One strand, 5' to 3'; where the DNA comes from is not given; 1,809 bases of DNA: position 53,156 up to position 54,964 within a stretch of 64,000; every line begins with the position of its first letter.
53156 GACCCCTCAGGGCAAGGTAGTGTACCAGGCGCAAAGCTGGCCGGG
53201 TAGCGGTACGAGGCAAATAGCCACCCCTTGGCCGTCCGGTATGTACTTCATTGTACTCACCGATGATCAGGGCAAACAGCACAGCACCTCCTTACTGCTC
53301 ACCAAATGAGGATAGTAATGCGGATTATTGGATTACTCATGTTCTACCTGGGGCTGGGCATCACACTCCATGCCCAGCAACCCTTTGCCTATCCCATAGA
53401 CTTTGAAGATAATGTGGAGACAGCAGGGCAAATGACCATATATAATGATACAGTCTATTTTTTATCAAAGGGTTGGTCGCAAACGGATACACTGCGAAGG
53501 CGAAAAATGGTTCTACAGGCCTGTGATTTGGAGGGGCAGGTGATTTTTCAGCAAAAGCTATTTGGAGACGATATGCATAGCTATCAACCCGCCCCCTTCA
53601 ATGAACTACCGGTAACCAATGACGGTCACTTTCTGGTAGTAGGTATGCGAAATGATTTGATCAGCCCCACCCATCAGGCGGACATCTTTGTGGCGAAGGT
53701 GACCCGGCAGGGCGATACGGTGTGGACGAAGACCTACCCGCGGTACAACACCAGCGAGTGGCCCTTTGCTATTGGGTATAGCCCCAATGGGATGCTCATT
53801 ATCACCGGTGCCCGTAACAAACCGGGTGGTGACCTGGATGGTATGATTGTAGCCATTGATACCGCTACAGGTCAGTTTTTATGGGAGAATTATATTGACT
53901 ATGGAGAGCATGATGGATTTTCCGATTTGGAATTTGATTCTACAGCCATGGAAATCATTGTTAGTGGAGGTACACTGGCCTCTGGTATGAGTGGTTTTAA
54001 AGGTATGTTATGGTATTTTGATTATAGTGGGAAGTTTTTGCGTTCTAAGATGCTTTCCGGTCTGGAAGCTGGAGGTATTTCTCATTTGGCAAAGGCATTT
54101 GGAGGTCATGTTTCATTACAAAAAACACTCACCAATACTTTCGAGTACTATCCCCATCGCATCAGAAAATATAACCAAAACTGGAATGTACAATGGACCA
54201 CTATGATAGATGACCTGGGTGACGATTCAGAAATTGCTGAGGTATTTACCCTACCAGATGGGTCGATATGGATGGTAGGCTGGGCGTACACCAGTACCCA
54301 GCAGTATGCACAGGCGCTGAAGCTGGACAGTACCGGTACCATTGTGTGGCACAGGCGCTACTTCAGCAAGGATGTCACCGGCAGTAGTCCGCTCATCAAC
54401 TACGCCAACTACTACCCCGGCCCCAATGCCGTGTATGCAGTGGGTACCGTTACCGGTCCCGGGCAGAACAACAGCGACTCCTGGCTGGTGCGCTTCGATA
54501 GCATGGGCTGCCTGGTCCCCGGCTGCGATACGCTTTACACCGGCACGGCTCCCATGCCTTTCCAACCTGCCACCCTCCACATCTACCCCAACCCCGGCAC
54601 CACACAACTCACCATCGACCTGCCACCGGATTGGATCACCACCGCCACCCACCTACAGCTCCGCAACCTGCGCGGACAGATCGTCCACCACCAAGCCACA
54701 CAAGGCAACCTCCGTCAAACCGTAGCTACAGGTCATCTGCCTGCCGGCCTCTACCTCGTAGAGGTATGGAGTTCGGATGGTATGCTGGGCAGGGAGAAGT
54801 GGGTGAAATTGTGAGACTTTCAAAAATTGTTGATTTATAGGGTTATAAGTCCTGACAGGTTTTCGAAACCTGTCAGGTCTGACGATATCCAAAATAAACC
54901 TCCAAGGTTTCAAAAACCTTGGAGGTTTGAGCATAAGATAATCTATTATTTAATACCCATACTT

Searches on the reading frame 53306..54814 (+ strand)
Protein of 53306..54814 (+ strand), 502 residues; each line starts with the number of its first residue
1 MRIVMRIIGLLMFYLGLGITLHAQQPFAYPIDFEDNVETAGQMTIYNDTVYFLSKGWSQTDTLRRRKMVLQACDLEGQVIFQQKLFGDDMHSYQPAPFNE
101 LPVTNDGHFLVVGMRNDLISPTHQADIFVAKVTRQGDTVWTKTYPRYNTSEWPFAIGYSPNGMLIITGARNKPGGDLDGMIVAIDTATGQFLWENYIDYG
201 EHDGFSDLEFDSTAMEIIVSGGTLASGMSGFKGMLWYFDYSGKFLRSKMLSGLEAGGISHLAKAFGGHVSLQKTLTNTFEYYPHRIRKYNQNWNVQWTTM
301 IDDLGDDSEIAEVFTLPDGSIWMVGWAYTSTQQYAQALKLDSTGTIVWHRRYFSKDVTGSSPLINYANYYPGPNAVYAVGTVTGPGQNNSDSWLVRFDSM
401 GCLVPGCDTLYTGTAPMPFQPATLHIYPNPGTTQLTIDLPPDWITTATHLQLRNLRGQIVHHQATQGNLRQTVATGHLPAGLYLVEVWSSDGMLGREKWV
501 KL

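Call 66: search_protein_families(library=pfam, proteins=[window:53306-54814:+], max_evalue=0.00001)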
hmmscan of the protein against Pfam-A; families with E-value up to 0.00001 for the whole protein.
window:53306-54814:+ (502 aa): 1 family
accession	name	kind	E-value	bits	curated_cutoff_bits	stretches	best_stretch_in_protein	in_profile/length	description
PF18962.6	Por_Secre_tail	-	1.3e-09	38.6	27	1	426-491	1-66/75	Secretion system C-terminal sorting domain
